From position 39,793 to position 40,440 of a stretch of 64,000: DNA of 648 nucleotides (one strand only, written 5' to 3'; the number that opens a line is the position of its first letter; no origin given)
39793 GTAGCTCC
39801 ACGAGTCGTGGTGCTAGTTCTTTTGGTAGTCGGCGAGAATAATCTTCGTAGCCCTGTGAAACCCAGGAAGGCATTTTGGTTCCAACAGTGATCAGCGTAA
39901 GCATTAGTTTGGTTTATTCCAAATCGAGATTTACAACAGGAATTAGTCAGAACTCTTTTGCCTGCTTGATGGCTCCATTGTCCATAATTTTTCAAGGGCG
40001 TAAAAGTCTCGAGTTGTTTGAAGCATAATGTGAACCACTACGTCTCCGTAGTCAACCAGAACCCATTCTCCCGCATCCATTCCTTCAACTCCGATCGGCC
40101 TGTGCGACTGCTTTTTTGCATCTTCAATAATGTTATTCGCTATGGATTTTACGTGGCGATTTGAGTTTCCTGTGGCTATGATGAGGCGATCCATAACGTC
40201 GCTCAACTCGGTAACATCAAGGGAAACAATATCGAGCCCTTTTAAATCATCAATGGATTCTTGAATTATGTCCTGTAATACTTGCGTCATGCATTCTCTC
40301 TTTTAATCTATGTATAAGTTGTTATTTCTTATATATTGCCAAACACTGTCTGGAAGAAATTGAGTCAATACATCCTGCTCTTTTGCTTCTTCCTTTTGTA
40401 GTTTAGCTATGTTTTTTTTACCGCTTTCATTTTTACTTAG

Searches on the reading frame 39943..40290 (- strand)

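Call 83: search_protein_families(library=pfam, proteins=[window:39943-40290:-], max_evalue=0.00001)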
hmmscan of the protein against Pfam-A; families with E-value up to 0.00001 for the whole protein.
window:39943-40290:- (115 aa): 1 family
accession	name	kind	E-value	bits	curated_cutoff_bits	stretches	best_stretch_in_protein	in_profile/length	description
PF02410.21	RsfS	-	7.4e-33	113.1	21.6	1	9-103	3-98/98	Ribosomal silencing factor during starvation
